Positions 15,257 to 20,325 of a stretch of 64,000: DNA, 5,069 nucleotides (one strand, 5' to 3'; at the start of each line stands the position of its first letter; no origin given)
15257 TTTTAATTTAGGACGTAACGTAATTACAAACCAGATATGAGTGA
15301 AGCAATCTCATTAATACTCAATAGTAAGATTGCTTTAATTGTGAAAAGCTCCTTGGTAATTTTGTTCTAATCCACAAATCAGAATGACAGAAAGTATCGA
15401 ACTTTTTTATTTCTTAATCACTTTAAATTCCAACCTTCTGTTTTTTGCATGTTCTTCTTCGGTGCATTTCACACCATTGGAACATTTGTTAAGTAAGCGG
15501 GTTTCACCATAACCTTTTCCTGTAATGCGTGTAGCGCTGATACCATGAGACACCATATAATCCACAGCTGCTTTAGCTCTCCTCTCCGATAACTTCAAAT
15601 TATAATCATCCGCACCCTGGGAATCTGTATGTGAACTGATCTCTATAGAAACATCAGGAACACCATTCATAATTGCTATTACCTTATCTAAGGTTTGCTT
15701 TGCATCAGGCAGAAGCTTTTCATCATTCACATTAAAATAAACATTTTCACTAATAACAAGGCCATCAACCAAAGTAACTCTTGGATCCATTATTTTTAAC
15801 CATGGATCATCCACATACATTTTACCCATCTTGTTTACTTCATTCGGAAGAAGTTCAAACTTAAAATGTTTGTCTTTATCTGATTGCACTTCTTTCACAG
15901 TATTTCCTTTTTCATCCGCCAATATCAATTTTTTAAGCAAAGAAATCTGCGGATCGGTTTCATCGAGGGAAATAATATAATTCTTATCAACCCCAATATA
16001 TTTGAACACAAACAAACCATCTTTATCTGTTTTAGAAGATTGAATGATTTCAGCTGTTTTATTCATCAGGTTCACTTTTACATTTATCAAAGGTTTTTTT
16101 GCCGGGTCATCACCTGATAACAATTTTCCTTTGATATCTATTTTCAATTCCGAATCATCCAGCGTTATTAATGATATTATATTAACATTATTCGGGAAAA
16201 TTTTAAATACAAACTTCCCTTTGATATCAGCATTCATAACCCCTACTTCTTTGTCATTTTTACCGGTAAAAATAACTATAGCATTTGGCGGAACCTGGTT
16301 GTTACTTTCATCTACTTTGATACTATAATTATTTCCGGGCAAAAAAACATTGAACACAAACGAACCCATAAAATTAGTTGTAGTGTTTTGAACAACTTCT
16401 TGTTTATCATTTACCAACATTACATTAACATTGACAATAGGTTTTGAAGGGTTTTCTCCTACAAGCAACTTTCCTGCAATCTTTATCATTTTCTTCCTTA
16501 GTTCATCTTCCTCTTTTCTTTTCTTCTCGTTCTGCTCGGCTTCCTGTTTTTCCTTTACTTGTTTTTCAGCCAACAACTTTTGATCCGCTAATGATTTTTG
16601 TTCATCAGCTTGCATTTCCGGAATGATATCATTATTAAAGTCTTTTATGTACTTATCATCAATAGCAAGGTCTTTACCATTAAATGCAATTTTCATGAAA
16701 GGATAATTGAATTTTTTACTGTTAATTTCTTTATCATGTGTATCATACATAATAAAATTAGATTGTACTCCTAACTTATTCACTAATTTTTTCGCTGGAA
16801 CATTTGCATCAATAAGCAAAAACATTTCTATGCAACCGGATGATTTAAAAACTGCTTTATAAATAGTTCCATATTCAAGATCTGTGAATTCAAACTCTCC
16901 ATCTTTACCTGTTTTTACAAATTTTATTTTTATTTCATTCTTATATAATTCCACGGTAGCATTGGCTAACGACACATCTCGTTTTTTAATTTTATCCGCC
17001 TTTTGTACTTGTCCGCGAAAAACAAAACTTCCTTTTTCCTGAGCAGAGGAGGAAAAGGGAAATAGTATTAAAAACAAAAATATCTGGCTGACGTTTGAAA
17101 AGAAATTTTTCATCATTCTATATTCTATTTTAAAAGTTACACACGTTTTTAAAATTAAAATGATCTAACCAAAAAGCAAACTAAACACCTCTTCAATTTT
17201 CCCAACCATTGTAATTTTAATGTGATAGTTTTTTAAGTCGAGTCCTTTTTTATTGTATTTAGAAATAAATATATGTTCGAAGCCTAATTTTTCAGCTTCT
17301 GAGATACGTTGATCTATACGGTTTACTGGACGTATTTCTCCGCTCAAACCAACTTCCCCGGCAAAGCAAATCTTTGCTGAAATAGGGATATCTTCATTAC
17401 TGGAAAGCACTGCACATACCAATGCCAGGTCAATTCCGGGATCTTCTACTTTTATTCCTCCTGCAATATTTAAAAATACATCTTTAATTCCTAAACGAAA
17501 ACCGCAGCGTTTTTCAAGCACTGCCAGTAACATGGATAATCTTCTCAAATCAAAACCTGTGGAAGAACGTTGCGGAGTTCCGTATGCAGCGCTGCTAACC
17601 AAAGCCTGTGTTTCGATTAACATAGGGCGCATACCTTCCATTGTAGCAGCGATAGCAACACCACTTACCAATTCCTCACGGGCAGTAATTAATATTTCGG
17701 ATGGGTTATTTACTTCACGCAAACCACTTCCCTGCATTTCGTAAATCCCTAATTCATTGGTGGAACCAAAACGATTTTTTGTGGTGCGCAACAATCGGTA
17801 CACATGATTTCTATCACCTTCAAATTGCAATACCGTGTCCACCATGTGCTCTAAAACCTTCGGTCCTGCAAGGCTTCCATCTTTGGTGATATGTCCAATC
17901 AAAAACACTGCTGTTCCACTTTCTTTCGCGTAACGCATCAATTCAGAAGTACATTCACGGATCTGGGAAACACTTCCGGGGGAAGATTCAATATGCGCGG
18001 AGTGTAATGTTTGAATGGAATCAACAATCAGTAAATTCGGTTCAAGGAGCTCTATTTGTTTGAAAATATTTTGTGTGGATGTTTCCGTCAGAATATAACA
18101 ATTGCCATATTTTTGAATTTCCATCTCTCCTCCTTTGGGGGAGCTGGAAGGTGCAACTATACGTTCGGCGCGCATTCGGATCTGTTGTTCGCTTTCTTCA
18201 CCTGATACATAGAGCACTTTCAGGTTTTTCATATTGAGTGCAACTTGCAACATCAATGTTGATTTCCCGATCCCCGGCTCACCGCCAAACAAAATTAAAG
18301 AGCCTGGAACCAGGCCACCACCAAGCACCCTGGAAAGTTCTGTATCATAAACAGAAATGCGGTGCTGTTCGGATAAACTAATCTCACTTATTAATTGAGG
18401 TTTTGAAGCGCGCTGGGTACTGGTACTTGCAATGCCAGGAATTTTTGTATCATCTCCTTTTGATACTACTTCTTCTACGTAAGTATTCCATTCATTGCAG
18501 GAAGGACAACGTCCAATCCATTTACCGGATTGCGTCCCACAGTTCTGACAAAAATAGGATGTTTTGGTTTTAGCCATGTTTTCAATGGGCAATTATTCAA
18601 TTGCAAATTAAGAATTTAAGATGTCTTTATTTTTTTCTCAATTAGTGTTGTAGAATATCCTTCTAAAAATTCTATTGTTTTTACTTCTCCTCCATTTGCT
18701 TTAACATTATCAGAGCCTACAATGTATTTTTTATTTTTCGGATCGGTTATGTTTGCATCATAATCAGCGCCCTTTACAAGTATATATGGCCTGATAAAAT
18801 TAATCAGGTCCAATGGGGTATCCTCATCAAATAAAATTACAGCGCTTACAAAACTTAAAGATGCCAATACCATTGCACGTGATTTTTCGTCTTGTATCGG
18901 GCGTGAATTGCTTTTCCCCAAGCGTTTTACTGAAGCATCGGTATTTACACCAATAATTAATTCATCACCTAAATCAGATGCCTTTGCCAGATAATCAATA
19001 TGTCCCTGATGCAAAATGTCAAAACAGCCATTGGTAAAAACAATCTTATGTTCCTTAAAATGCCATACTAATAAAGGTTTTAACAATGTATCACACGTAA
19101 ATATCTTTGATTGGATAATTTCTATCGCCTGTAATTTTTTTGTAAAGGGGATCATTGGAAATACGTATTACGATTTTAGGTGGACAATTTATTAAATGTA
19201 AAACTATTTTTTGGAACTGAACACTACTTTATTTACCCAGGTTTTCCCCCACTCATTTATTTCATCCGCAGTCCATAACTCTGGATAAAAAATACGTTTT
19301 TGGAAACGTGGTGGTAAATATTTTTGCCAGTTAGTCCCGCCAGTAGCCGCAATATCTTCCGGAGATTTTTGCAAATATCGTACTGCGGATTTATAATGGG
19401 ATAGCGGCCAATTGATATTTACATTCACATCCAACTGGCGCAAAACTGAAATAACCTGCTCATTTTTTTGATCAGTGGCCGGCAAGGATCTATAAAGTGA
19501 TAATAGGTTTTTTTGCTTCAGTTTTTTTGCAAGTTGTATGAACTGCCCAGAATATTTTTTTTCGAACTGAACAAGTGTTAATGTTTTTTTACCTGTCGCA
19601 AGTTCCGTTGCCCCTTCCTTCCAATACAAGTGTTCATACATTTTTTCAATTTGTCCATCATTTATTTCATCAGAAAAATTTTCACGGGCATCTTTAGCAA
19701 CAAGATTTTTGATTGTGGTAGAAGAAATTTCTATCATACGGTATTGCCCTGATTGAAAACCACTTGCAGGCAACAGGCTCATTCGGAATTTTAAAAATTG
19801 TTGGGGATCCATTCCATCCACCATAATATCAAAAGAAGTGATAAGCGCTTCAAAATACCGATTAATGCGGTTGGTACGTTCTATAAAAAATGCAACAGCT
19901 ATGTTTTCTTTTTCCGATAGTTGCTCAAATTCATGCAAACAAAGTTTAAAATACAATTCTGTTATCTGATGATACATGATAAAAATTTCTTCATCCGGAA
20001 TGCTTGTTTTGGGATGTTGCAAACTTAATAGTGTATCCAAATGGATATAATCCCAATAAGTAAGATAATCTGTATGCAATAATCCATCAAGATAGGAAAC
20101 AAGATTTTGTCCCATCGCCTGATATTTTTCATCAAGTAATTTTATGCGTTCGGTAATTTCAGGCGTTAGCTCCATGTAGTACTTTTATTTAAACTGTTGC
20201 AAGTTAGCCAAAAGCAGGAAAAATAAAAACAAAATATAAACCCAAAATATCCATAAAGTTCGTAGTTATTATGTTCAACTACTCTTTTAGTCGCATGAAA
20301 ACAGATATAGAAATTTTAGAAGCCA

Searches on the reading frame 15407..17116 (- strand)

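Call 71: search_protein_families(library=pfam, proteins=[window:15407-17116:-], max_evalue=0.001)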
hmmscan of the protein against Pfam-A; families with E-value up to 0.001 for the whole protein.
window:15407-17116:- (569 aa): 8 families
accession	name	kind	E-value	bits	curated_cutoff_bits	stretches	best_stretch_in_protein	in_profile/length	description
PF00691.25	OmpA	-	1e-18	67.9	27.2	1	460-549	1-92/98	OmpA family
PF13620.12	CarboxypepD_reg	-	4.5e-16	59.4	32.3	1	224-269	11-55/82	Carboxypeptidase regulatory-like domain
PF17210.9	SdrD_B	-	9.8e-15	55.2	29.7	1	223-273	20-69/112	SdrD B-like domain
PF17802.7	SpaA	-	1.2e-09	38.7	23.1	1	42-86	7-54/91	Prealbumin-like fold domain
PF11974.14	bMG3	-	5e-09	36.5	34.9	0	340-374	25-59/103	Bacterial alpha-2-macroglobulin MG3 domain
PF23193.1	NOMO_3rd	-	9.5e-07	29.3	27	0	221-266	38-82/120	NOMO third transthyretin-like domain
PF01060.29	TTR-52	-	9.8e-06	26.5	24.9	0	330-373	2-45/79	Transthyretin-like family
PF20598.4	DUF6795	-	0.00014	22.5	27.4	0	328-374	1-46/103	Domain of unknown function (DUF6795)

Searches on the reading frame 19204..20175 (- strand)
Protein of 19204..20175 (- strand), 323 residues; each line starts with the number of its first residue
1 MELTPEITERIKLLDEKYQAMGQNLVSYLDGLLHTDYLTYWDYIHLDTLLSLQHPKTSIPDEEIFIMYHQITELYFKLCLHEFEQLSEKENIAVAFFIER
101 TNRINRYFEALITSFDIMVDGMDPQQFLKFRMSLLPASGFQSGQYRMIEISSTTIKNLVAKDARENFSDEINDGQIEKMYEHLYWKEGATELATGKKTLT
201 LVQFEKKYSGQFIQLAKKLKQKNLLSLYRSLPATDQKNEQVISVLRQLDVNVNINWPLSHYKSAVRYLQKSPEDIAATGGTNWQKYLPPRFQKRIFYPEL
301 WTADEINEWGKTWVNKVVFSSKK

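Call 92: search_protein_families(library=pfam, proteins=[window:19204-20175:-], max_evalue=0.001)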
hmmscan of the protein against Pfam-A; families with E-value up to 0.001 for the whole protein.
window:19204-20175:- (323 aa): 1 family
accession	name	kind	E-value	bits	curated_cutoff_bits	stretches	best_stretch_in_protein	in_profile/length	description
PF03301.18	Trp_dioxygenase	-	7.7e-26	91.7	34.9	1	38-179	15-165/346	Tryptophan 2,3-dioxygenase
